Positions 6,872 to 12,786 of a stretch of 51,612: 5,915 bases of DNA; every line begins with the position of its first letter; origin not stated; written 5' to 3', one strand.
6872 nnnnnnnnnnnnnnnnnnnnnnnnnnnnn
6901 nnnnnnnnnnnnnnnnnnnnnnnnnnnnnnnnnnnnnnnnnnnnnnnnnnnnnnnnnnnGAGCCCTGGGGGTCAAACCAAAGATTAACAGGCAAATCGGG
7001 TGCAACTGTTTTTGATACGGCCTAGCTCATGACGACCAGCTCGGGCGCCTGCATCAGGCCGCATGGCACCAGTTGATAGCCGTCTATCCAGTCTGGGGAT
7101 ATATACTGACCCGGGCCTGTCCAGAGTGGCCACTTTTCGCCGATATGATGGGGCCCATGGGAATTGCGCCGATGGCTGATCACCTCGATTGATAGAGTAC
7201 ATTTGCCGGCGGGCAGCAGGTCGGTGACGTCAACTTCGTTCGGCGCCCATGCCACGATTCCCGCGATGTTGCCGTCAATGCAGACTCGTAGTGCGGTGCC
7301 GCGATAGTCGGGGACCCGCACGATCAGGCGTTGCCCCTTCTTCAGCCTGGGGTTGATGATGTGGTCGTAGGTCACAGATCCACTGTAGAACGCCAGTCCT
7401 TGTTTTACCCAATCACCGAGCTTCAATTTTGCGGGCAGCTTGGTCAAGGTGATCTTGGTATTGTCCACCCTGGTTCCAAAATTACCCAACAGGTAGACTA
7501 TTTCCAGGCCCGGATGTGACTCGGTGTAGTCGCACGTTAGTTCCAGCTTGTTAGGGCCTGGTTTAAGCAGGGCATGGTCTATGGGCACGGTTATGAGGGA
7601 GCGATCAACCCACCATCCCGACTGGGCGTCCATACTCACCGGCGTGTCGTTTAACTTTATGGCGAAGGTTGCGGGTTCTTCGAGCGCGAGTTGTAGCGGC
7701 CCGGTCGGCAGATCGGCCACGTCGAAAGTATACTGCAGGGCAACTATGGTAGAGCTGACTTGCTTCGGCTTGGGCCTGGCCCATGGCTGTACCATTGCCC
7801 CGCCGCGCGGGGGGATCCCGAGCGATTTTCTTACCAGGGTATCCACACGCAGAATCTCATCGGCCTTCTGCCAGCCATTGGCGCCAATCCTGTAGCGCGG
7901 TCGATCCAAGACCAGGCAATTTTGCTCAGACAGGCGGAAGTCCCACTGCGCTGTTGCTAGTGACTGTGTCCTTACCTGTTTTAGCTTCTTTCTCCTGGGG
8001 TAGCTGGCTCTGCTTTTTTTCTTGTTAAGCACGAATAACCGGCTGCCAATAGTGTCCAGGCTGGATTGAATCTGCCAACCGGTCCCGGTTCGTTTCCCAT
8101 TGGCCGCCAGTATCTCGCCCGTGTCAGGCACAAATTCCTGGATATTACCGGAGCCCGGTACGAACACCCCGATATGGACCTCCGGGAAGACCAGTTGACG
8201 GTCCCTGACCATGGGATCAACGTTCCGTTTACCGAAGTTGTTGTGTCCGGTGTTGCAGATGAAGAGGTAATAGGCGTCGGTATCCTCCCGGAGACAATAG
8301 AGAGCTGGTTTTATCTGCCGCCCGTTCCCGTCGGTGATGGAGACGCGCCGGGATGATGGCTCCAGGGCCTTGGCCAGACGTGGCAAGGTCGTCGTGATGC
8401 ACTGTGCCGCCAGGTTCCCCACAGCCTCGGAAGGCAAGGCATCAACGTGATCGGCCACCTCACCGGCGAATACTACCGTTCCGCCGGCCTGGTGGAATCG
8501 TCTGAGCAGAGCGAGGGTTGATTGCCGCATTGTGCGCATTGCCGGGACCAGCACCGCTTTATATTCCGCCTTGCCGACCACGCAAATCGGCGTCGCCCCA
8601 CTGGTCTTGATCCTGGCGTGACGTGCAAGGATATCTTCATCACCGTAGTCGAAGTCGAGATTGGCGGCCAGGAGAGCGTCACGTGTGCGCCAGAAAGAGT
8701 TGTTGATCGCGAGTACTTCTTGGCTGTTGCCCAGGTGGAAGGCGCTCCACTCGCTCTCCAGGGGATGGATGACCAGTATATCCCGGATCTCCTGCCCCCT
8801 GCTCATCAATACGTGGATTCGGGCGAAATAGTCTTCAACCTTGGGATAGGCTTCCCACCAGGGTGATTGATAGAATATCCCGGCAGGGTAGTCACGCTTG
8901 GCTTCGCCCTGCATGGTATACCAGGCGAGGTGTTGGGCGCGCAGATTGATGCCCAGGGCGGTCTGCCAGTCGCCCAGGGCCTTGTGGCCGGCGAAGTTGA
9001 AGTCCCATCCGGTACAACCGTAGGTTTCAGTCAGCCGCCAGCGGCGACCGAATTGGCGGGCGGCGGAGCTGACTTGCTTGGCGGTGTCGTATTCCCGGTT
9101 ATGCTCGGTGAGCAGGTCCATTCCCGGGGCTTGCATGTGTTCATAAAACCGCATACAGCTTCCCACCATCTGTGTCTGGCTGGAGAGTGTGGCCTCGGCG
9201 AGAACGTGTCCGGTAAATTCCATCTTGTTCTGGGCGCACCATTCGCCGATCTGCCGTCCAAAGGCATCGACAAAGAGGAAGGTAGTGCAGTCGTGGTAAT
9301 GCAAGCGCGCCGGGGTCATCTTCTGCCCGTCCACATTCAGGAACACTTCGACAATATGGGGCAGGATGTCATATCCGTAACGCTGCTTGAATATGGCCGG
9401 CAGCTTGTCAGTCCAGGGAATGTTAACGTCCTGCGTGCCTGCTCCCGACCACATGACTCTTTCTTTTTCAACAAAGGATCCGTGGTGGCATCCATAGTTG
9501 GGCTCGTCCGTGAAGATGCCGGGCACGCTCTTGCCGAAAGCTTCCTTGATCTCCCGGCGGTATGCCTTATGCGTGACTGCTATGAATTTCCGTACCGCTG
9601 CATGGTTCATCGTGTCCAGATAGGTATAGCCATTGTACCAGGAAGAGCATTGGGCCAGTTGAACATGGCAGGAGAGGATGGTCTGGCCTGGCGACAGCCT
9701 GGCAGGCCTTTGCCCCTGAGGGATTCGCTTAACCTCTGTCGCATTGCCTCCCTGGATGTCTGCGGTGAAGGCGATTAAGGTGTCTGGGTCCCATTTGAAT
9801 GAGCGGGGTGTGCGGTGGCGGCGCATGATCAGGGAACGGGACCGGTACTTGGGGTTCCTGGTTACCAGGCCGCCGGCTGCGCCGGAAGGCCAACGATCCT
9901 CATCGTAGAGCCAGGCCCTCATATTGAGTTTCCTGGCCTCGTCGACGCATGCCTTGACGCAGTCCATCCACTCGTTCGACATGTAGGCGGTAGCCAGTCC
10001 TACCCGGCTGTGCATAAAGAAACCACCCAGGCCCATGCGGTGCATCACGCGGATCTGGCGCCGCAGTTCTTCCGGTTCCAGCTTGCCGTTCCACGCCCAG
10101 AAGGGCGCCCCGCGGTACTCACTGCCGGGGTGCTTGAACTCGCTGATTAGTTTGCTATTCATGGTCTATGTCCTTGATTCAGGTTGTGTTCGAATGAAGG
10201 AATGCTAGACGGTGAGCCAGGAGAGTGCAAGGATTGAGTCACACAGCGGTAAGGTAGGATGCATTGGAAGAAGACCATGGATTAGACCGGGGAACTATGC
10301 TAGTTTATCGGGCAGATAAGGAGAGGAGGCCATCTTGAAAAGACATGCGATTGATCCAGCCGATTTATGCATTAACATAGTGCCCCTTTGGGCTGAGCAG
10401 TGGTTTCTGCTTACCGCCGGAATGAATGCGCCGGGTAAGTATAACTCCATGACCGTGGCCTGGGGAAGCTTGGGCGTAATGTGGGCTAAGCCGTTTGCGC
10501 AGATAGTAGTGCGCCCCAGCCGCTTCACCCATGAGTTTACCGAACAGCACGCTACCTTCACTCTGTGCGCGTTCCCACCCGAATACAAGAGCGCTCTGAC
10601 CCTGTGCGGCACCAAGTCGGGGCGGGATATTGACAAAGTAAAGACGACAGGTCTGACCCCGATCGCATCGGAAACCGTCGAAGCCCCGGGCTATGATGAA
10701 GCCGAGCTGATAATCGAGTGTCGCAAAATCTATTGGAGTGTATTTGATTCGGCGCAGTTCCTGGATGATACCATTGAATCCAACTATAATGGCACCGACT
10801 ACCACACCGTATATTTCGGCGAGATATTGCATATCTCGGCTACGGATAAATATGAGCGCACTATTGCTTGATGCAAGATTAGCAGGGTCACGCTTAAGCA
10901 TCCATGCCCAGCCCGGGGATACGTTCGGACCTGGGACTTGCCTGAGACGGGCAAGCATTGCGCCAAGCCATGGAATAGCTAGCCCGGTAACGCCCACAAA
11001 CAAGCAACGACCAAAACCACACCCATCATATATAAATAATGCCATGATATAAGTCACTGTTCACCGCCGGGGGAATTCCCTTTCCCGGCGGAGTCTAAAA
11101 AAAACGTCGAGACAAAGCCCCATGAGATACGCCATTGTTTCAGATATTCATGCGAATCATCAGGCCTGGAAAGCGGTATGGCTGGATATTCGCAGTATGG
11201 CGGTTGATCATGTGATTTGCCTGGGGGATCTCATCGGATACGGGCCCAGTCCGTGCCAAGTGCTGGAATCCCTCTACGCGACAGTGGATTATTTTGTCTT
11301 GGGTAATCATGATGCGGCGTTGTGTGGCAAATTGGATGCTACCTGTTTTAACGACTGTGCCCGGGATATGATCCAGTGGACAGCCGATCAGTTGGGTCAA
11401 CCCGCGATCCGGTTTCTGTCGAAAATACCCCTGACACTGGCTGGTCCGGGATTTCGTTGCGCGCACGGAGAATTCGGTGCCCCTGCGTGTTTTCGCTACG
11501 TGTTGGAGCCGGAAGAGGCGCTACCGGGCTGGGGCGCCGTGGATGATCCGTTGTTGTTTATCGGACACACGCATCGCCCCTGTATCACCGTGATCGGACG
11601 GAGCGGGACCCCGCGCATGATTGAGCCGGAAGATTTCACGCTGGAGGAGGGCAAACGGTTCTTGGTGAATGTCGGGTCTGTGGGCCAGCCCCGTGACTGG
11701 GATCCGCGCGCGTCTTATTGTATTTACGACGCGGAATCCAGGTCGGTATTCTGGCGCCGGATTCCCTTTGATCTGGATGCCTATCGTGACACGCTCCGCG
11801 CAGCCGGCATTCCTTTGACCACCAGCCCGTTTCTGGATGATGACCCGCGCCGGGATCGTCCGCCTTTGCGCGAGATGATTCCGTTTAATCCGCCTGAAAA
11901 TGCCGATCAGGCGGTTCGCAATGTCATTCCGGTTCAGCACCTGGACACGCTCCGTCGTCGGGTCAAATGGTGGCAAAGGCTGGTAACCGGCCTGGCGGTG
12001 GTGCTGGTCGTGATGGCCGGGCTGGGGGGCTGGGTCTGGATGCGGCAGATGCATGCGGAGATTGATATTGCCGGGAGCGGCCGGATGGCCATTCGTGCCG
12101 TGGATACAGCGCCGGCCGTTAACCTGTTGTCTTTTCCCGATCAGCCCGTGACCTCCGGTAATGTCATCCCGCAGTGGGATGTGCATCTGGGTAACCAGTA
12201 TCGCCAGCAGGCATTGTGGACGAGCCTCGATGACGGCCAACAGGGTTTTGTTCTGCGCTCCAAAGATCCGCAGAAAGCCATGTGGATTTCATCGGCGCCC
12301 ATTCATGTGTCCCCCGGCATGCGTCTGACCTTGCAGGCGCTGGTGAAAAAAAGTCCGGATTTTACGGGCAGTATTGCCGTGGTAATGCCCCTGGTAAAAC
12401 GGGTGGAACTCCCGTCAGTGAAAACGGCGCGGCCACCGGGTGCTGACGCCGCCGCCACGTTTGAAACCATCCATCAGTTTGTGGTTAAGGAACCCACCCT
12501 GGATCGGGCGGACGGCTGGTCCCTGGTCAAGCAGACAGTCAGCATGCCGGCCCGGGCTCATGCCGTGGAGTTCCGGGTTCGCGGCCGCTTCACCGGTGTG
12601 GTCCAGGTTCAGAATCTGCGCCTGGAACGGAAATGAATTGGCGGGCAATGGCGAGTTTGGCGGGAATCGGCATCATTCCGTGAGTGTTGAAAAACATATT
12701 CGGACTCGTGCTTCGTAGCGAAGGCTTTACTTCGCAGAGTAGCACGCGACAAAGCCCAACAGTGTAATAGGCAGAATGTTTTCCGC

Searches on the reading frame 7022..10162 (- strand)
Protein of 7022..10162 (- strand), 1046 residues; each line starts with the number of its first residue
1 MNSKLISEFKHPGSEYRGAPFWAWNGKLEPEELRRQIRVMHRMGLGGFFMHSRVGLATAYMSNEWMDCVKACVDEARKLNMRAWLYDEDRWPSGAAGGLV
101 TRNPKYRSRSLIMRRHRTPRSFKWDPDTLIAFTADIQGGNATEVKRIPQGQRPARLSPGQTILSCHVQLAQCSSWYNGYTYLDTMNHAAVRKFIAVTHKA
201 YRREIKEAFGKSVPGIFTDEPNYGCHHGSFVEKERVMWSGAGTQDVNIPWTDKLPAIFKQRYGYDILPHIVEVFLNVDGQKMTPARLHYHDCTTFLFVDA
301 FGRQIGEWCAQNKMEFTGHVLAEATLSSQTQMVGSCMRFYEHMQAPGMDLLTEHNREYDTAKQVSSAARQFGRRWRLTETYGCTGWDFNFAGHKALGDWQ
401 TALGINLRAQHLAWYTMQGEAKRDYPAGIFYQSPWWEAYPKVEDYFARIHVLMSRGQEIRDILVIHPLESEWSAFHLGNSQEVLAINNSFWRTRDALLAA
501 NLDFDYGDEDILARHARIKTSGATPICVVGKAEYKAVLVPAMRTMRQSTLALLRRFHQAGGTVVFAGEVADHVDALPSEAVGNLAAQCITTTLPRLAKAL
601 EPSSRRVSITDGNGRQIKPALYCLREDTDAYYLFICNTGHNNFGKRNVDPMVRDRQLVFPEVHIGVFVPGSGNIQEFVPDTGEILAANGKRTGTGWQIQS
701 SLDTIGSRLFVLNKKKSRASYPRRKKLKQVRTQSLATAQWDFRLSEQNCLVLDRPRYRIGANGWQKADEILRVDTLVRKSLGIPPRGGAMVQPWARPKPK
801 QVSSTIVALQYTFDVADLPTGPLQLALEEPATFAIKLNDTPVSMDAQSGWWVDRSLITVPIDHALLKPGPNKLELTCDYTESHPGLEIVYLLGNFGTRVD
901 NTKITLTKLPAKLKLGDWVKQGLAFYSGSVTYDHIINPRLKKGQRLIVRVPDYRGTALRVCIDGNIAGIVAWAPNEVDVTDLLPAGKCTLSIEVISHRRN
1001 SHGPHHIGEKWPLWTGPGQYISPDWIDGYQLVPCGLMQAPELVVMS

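Call 65: search_protein_families(library=pfam, proteins=[window:7022-10162:-], max_evalue=0.00001)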
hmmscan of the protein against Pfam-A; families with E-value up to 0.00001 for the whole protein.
window:7022-10162:- (1046 aa): 1 family
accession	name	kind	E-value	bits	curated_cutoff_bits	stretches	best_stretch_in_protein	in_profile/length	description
PF17132.9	Glyco_hydro_106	-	4.9e-19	68.8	29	1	249-566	314-625/743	alpha-L-rhamnosidase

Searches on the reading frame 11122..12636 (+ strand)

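Call 65: search_protein_families(library=pfam, proteins=[window:11122-12636:+], max_evalue=0.00001)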
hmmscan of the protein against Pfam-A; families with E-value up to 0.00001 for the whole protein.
window:11122-12636:+ (504 aa): 2 families
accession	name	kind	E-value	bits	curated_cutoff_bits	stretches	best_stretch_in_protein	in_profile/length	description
PF12850.12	Metallophos_2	-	2.6e-18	67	27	1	1-206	1-153/154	Calcineurin-like phosphoesterase superfamily domain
PF00149.33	Metallophos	-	2.6e-12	48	21.5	1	1-150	1-156/191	Calcineurin-like phosphoesterase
